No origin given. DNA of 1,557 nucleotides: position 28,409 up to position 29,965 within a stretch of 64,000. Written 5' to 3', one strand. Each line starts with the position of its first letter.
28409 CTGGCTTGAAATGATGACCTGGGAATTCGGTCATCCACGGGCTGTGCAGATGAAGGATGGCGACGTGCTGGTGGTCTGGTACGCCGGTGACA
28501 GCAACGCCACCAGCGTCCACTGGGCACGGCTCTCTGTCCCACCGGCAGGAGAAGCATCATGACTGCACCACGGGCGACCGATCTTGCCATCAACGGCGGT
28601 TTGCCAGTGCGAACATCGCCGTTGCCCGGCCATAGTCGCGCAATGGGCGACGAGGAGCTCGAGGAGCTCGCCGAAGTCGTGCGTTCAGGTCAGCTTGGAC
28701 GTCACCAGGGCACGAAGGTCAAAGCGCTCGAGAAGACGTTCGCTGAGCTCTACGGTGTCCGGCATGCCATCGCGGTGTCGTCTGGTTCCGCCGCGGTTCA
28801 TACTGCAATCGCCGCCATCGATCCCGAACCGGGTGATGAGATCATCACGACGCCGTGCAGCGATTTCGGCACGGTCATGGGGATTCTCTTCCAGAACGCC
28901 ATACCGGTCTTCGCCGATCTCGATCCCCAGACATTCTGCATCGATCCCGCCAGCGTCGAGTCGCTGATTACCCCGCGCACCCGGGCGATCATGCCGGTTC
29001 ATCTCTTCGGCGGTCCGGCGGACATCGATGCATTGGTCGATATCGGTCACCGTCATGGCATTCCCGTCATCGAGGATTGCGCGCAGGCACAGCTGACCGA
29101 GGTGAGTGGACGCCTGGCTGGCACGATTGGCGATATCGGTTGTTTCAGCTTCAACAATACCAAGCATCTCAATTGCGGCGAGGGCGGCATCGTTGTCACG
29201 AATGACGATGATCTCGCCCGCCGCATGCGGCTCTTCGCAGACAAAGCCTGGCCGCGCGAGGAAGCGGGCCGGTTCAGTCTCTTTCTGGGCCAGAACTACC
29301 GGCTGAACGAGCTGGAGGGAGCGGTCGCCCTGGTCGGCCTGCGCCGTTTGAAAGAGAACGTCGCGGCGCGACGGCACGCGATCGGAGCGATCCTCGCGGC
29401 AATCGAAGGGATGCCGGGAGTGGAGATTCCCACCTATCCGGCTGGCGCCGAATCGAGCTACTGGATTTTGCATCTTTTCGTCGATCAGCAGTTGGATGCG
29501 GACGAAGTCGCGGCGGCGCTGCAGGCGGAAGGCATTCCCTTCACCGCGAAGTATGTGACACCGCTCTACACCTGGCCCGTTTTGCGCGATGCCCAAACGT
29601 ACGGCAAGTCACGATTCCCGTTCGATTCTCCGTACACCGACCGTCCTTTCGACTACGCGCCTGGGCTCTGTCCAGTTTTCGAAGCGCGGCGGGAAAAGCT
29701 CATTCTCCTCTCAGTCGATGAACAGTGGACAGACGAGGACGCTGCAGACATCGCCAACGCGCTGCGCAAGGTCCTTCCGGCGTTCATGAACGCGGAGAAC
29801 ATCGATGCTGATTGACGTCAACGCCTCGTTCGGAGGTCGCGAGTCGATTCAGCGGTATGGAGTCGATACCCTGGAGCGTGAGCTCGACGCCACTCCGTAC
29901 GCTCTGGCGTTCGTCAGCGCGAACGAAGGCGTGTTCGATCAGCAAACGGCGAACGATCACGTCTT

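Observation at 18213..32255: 12-gene operon encoding an uncharacterised catabolic route for an N-acylated amino sugar, sugar acid or aminocyclitol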

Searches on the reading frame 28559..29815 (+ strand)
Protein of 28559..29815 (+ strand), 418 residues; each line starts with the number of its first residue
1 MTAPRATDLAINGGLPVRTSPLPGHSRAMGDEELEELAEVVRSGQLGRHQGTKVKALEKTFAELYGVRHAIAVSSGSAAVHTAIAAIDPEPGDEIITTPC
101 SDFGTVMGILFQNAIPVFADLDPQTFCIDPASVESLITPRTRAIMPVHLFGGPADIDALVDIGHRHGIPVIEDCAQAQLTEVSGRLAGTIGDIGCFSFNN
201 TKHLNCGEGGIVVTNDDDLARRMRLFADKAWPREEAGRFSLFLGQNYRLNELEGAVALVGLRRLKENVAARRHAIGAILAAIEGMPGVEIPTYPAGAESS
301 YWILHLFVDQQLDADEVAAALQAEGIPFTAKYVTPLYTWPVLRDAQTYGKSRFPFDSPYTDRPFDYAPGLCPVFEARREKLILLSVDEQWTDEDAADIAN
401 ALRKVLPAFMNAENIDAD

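Call 4: search_protein_families(library=pfam, proteins=[window:28559-29815:+], max_evalue=0.01)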
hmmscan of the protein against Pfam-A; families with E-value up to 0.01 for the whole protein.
window:28559-29815:+ (418 aa): 4 families
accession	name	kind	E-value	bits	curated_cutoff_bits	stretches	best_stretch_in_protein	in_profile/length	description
PF01041.23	DegT_DnrJ_EryC1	-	2.5e-91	307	19.8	1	29-354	3-329/360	DegT/DnrJ/EryC1/StrS aminotransferase family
PF01053.26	Cys_Met_Meta_PP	-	5.4e-08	32.2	27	1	47-226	47-225/381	Cys/Met metabolism PLP-dependent enzyme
PF01212.27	Beta_elim_lyase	-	6.8e-06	26.1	27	1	52-226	32-223/288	Beta-eliminating lyase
PF00266.25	Aminotran_5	-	0.0066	15.9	21.5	0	36-178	26-180/371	Aminotransferase class-V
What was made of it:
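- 28559..29815 (+): DegT/DnrJ/EryC1-family PLP aminotransferase. Pfam 2.5e-91 (call 4).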

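Call 8: search_protein_families(library=ncbifam, proteins=[window:28559-29815:+], max_evalue=0.001)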
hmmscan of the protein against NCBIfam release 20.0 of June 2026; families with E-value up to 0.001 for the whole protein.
window:28559-29815:+ (418 aa): 24 families
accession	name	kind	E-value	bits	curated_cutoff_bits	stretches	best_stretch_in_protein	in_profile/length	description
NF008658.2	PRK11658.1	equivalog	4e-58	196.9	631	1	25-326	8-318/379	UDP-4-amino-4-deoxy-L-arabinose aminotransferase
TIGR04181.1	NHT_00031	hypoth_equivalog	7.6e-58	196.1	420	1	28-347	7-340/359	LegC family aminotransferase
TIGR03588.1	PseC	equivalog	1.1e-53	182.6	423.5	1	27-358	7-350/380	UDP-4-amino-4,6-dideoxy-N-acetyl-beta-L-altrosamine transaminase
NF008687.0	PRK11706.1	equivalog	3e-48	164.5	375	1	29-344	9-331/375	dTDP-4-amino-4,6-dideoxygalactose transaminase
TIGR04427.1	PLP_DesI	equivalog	2.9e-45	155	650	1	6-335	5-332/390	dTDP-4-dehydro-6-deoxyglucose aminotransferase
NF011936.0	PRK15407.1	equivalog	3.1e-41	141.5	423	1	21-231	36-250/440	lipopolysaccharide biosynthesis protein RfbH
TIGR02379.1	ECA_wecE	subfamily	3.3e-37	128.1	434.85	1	29-333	9-322/376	dTDP-4-amino-4,6-dideoxy-D-glucose transaminase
NF006096.0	PRK08248.1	equivalog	3.9e-10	38.9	726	1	55-175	67-187/431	homocysteine synthase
NF004757.0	PRK06084.1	equivalog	1.2e-09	37.6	790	1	55-177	61-183/425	bifunctional O-acetylhomoserine aminocarboxypropyltransferase/cysteine synthase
TIGR01326.1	OAH_OAS_sulfhy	subfamily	3e-08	32.8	495.1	1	53-174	58-179/418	O-acetylhomoserine aminocarboxypropyltransferase/cysteine synthase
NF004650.0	PRK05994.1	equivalog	8.9e-08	31.3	667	1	55-177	66-188/427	O-acetylhomoserine aminocarboxypropyltransferase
NF004125.0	PRK05613.1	equivalog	3.2e-07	29.2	765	1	52-178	69-196/437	O-acetylhomoserine/O-acetylserine sulfhydrylase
TIGR01325.1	O_suc_HS_sulf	equivalog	7.9e-07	28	510.05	1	47-177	49-179/380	O-succinylhomoserine sulfhydrylase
NF005871.0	PRK07811.1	equivalog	1.6e-06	27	513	1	46-225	55-233/389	cystathionine gamma-synthase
NF009079.0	PRK12414.1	subfamily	4.7e-06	25.8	481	1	60-145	82-167/384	methionine aminotransferase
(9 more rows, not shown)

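Call 12: search_solved_structures(query=window:28559-29815:+, max_evalue=1e-20)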
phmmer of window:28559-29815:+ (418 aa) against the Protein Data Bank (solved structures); distinct sequences matched with E-value up to 1e-20: 54.
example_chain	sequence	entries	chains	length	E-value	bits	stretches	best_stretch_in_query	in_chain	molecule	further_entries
8gyh_B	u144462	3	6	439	1.8e-55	191.6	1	52-349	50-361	DegT/DnrJ/EryC1/StrS family aminotransferase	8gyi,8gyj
7b0d_A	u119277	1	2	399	2.9e-54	187.7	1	50-338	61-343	Glutamine--scyllo-inositol transaminase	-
3bn1_A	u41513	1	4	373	4.6e-54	187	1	53-326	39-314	Perosamine synthetase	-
3dr7_A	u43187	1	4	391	5.3e-54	186.8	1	53-326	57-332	Putative perosamine synthetase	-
7b0m_AAA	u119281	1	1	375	2.6e-53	184.6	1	29-340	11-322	Sugar aminotransferase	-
3dr4_A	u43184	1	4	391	3.6e-53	184.1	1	53-326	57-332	Putative perosamine synthetase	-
8sng_A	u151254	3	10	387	7.3e-52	179.8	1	22-324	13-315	UDP-4-amino-4-deoxy-L-arabinose--oxoglutarate aminotransferase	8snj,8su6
5k8b_A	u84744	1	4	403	1.1e-51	179.2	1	28-409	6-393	8-amino-3,8-dideoxy-alpha-D-manno-octulosonate transaminase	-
1mdo_A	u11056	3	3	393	1e-48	169.4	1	22-326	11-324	ArnB aminotransferase | UDP-4-amino-4-deoxy-L-arabinose--oxoglutarate aminotransferase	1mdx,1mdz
4oca_A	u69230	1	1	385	6.9e-48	166.7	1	22-326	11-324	UDP-4-amino-4-deoxy-L-arabinose--oxoglutarate aminotransferase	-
2oga_A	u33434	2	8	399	2.4e-45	158.3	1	38-342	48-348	Transaminase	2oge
5w70_A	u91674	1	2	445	4e-45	157.6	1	7-406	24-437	L-glutamine:2-deoxy-scyllo-inosose aminotransferase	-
3nu7_A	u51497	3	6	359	6.8e-44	153.5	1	39-346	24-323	Aminotransferase WbpE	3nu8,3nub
3nyu_A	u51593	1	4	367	7.3e-44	153.4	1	39-346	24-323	Aminotransferase WbpE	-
3nys_A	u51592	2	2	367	5.1e-43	150.7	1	39-346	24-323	Aminotransferase WbpE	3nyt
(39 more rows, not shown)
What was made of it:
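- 28559..29815 (+): PDB relatives include sugar and inosose aminotransferases at about 1e-50 to 1e-55 (call 12).
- DegT matches the scyllo-inositol and 2-deoxy-scyllo-inosose aminotransferases 7b0d and 5w70 (call 12).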
